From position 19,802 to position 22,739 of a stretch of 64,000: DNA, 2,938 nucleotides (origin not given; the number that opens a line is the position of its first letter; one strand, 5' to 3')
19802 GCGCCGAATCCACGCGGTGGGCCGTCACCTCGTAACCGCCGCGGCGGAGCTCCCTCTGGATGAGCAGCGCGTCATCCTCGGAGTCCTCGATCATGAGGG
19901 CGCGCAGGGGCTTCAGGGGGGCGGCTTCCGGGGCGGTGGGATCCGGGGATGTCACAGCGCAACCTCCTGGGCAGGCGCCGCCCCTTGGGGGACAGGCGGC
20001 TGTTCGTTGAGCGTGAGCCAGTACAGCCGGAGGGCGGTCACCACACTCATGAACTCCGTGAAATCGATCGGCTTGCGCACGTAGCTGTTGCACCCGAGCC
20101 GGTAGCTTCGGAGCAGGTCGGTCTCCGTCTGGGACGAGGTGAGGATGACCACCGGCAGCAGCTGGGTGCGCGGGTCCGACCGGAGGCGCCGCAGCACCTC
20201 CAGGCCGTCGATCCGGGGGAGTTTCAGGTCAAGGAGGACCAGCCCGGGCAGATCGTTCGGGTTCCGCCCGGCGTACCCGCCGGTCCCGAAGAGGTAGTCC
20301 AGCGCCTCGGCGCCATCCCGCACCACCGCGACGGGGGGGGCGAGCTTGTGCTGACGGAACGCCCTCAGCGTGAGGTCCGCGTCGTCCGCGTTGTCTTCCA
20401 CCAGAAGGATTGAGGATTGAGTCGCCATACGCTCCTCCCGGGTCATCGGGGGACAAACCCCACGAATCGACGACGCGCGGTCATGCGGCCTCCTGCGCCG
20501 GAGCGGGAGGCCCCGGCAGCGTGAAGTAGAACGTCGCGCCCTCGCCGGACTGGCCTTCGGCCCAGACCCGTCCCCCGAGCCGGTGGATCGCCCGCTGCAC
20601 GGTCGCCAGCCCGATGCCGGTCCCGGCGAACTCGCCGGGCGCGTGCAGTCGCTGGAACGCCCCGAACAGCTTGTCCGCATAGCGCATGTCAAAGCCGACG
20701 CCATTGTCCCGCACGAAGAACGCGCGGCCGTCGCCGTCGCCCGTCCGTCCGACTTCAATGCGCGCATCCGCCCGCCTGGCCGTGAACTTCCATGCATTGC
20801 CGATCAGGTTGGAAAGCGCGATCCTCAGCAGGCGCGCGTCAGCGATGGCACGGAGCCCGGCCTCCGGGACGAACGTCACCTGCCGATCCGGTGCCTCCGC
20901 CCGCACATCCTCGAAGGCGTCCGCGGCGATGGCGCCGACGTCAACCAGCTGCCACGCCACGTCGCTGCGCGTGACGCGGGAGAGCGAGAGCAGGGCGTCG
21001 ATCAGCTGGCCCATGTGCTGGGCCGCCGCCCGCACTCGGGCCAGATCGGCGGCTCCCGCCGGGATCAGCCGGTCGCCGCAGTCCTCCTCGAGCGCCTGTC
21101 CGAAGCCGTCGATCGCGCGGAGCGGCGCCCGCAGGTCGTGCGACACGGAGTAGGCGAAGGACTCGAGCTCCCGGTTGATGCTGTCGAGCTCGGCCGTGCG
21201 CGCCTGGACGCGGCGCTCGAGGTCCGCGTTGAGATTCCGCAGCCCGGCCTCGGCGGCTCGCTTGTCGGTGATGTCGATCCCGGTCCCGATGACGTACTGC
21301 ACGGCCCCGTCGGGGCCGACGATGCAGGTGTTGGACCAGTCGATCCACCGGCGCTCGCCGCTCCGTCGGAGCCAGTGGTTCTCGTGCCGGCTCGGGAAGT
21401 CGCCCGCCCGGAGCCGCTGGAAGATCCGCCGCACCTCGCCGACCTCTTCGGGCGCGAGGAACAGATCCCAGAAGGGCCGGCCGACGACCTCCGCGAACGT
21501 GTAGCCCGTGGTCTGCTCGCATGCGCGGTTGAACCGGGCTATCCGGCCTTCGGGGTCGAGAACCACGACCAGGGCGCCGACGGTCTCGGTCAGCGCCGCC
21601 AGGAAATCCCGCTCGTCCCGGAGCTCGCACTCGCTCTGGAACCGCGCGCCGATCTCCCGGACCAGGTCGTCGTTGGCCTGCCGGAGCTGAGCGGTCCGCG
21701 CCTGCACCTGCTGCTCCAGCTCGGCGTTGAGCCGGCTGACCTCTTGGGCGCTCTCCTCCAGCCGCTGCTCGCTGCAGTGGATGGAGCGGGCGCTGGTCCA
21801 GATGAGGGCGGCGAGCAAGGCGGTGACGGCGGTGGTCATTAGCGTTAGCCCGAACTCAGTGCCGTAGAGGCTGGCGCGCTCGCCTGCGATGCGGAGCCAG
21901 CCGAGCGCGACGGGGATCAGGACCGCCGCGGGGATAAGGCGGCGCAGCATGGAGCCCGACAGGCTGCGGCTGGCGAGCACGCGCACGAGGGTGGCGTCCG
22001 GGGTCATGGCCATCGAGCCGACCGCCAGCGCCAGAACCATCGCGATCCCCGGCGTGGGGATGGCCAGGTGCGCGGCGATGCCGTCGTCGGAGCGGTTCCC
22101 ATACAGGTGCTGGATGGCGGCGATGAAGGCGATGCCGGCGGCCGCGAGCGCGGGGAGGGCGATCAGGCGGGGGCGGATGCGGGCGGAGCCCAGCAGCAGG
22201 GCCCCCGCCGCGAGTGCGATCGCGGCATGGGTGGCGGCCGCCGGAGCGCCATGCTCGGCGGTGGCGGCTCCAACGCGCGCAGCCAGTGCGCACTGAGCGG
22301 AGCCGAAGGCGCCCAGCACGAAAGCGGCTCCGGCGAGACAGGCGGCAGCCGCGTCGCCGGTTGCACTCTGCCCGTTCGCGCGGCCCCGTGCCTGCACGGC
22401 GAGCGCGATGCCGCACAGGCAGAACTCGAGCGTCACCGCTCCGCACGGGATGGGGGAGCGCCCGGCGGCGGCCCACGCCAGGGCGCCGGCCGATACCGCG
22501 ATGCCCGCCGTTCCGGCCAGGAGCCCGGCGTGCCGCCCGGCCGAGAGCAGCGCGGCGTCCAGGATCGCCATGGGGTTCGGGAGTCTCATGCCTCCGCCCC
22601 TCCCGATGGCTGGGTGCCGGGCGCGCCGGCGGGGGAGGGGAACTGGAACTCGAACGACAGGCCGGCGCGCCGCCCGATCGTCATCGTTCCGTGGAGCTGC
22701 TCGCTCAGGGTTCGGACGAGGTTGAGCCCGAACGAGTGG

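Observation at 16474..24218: A six-gene, 7.7-kb signalling operon built from duplicated RR + REC-kinase modules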

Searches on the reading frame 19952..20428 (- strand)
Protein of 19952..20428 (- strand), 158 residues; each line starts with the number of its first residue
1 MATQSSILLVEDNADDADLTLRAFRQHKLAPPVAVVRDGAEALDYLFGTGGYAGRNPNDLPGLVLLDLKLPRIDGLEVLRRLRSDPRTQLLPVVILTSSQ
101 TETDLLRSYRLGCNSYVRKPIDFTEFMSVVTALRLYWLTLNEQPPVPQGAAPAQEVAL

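Call 9: search_protein_families(library=pfam, proteins=[window:19952-20428:-], max_evalue=0.01)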
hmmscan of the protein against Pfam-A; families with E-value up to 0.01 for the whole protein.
window:19952-20428:- (158 aa): 1 family
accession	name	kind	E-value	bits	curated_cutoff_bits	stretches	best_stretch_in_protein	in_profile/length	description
PF00072.30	Response_reg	-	5.6e-18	65.6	30.2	1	7-130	1-110/111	Response regulator receiver domain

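Call 16: search_protein_families(library=ncbifam, proteins=[window:19952-20410:-], max_evalue=0.001)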
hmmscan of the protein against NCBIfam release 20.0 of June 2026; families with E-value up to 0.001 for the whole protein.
window:19952-20410:- (152 aa): 72 families (the best 25 are shown)
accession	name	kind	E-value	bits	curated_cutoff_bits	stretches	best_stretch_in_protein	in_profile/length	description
NF012023.0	PRK15479.1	equivalog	7.6e-15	55.1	337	1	1-127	3-115/224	transcriptional regulator TctD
TIGR02154.1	PhoB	equivalog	1.6e-14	53.8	296.2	1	52-127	44-119/226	phosphate regulon transcriptional regulator PhoB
NF007135.0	PRK09581.1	equivalog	2.8e-13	49.5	474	1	55-127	47-119/457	PleD family two-component system response regulator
NF041734.1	resp_reg_RppA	equivalog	4.7e-13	49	250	1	1-128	3-118/229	two-component system response regulator RppA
TIGR01387.1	cztR_silR_copR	subfamily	2.7e-11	43.5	279.2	1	56-126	44-112/218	heavy metal response regulator transcription factor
NF040689.1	MtrAB_MtrA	equivalog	2.7e-11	43.2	300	1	52-126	40-111/219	MtrAB system response regulator MtrA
NF040534.1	resp_reg_YycF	equivalog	2.8e-11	43.1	340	1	1-126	3-113/231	response regulator YycF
NF008296.0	PRK11083.1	equivalog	3.2e-11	43.1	273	1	1-127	6-117/228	two-component system response regulator CreB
NF053854.1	RespRegPhoBBctds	equivalog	3.6e-11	42.8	270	1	57-126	44-113/225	two-component system response regulator PhoB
NF012227.0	AdeR_RR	equivalog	2.3e-10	40.3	340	1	56-127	57-125/239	efflux system response regulator transcription factor AdeR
NF045505.1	RR_RssB_Pseudo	equivalog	3.1e-10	39.6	700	1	53-128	48-123/394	two-component system response regulator RssB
NF033117.2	vanR_ACDEGLN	exception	3.2e-10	40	350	1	56-130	44-116/226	VanR-ABDEGLN family response regulator transcription factor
NF007005.1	PRK09468.1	equivalog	3.7e-10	39.6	331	1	56-127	49-118/237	osmolarity response regulator transcription factor OmpR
NF041733.1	resp_reg_CseB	equivalog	4.1e-10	39.4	350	1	51-127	41-114/228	two-component system response regulator CseB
NF045991.1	RespRegCtrARhodob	equivalog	6.1e-10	39.2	350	1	57-126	47-114/224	response regulator transcription factor CtrA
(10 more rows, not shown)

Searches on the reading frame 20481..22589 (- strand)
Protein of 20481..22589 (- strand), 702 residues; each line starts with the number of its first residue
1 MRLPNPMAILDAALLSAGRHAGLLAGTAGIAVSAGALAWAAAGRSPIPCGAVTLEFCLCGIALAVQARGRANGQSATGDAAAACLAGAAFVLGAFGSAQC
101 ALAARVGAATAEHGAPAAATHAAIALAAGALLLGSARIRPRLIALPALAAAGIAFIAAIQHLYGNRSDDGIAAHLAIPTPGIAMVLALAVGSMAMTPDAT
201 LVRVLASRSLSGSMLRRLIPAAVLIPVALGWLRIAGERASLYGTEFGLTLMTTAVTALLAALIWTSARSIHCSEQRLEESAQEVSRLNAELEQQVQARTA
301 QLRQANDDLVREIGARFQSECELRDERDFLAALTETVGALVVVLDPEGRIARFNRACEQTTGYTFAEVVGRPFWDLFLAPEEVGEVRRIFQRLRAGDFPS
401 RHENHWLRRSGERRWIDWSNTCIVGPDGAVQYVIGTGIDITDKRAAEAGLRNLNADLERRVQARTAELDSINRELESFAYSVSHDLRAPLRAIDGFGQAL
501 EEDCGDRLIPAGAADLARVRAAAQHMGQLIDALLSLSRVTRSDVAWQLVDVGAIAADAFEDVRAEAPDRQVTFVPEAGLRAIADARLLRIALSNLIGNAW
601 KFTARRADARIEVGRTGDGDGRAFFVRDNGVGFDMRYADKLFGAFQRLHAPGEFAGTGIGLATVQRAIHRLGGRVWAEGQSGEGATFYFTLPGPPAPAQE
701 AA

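Call 9: search_protein_families(library=pfam, proteins=[window:20481-22589:-], max_evalue=0.01)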
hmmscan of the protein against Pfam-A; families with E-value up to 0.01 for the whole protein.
window:20481-22589:- (702 aa): 7 families
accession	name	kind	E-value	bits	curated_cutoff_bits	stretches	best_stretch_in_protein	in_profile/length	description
PF02518.31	HATPase_c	-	1.7e-20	73.9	26.4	1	584-693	2-109/111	Histidine kinase-, DNA gyrase B-, and HSP90-like ATPase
PF08448.16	PAS_4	-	8.5e-15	55.4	23.1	1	336-444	3-109/110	PAS fold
PF13426.13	PAS_9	-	3.9e-14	53.2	27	1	341-442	4-103/103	PAS domain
PF00989.32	PAS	-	5.4e-13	49.4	22.6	1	330-440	3-113/113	PAS fold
PF00512.31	HisKA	-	1.6e-09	38.1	26.9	1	476-539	3-63/66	His Kinase A (phospho-acceptor) domain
PF08447.18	PAS_3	-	2.9e-09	37.5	25.6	1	353-436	4-88/89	PAS fold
PF13188.13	PAS_8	-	7.7e-05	22.9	21.8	1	329-389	2-60/65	PAS domain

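Call 16: search_protein_families(library=ncbifam, proteins=[window:20481-22589:-], max_evalue=0.001)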
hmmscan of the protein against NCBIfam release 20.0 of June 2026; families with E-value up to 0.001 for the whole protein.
window:20481-22589:- (702 aa): 73 families (the best 25 are shown)
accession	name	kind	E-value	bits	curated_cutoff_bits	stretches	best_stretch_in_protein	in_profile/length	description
NF047465.1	hybrid_HK_LvrA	exception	4.9e-58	196.8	1200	1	465-692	590-817/819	hybrid histidine kinase/response regulator LvrA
NF008468.0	PRK11360.1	equivalog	1.6e-31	109.4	646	1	251-693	194-608/616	two-component system sensor histidine kinase AtoS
NF008302.0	PRK11091.1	equivalog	1e-30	106.7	838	1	277-693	104-505/779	aerobic respiration two-component sensor histidine kinase ArcB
NF046044.1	PnpS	equivalog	5.7e-30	104.6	400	1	476-692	171-390/390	two-component system histidine kinase PnpS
TIGR02966.1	phoR_proteo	equivalog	7.5e-29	100.8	334.2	1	468-690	107-332/333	phosphate regulon sensor histidine kinase PhoR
NF041880.1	EPS_EpsF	equivalog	3.6e-28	98.3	900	1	325-692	142-492/492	response regulator EpsF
TIGR02956.1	TMAO_torS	equivalog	9.1e-28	96.9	676.5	1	453-693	443-682/967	TMAO reductase system sensor histidine kinase/response regulator TorS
NF033092.0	HK_WalK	equivalog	7.7e-24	84.2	725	1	467-692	364-593/594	cell wall metabolism sensor histidine kinase WalK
NF045595.1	HK_scytonemin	equivalog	9.1e-23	80.5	865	1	318-692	272-634/637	scytonemin biosynthesis sensor histidine kinase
NF008312.0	PRK11100.1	equivalog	1e-22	80.6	356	1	456-691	238-472/477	two-component system sensor histidine kinase CreC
TIGR00229.1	sensory_box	domain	5.2e-22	78.3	22.9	1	325-448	2-124/126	PAS domain S-box protein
NF006800.0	PRK09303.1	equivalog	7e-22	77.9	342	1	481-692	157-376/383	histidine kinase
NF008235.0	PRK11006.1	equivalog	1.2e-21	77.2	390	1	477-692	206-422/431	phosphate regulon sensor histidine kinase PhoR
NF007007.0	PRK09470.1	equivalog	9.5e-20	70.9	486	1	468-692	238-458/463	envelope stress sensor histidine kinase CpxA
NF011874.0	PRK15347.1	equivalog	1.2e-18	66.6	852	1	454-692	370-613/921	two component system sensor kinase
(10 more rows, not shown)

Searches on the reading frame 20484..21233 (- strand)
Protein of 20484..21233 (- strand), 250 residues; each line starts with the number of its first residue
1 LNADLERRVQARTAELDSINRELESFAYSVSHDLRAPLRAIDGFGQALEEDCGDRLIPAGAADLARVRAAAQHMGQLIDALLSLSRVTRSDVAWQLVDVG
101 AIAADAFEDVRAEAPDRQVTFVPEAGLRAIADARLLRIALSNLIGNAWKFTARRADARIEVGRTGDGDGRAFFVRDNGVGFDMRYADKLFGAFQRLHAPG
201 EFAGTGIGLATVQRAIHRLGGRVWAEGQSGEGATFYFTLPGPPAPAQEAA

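Call 76: search_solved_structures(query=window:20484-21233:-, max_evalue=1e-15)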
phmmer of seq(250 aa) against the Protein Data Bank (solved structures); distinct sequences matched with E-value up to 1e-15: 15.
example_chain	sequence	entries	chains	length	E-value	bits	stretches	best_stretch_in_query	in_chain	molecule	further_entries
8f71_A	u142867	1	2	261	7e-32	114.3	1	12-241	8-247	Histidine kinase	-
9ys3_A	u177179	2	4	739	6.2e-27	98.1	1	14-242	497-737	Bacteriophytochrome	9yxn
8uph_A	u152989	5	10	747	6.4e-27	98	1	14-242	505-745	Bacteriophytochrome (Light-regulated signal transduction histidine kinase)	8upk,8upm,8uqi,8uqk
6azr_A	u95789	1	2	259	3.5e-23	85.8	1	15-242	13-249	Sensor histidine kinase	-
4jas_A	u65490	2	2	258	4e-23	85.6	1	15-242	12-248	Histidine kinase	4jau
2c2a_A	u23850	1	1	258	1.3e-22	84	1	15-242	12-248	SENSOR HISTIDINE KINASE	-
5uht_A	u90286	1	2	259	1.3e-22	84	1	15-242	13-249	Sensor histidine kinase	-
3dge_A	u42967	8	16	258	1.3e-22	84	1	15-242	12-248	Sensor protein | Histidine kinase | Sensor histidine kinase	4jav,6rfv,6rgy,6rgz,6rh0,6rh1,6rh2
6rh7_A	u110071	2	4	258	3.2e-21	79.4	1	15-242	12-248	Sensor histidine kinase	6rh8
8u4x_A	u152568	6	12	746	3.9e-19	72.6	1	21-240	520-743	histidine kinase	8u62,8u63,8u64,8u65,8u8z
7z8n_A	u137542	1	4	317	4.2e-17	65.9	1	20-242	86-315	Histidine kinase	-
8sgk_A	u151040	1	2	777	1.8e-16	63.8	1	16-245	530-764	Bacteriophytochrome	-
5c93_A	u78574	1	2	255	1.9e-16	63.8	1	15-245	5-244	Histidine kinase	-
4u7n_A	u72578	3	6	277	2.1e-16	63.6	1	15-245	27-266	Histidine protein kinase sensor protein | Histidine kinase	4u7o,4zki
8avv_A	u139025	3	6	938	2.7e-16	63.3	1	16-245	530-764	Bacteriophytochrome,Response regulator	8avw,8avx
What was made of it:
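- On Phytochrome-type single-domain response regulators (Rcp1/RcpA/RcpB/BRR) - G1, G4: The adjacent kinase G3 has only a phytochrome-like kinase core (call 76).
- Closest known: BphP1-AgR-ExsG-ExsF cluster of Rhizobium NT-26 / Agrobacterium. Same: G3's kinase core is phytochrome-kinase-like (call 76).
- G3's core ranks bacteriophytochrome kinases second and third among solved structures (call 76).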

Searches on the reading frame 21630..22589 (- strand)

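Call 45: search_protein_families(library=pfam, proteins=[window:21630-22589:-], max_evalue=10)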
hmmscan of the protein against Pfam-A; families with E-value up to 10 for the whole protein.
seq(320 aa): 1 family
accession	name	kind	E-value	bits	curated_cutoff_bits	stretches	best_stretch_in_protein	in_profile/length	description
PF07716.20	bZIP_2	-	0.2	12.2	22.3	1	274-300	27-53/54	Basic region leucine zipper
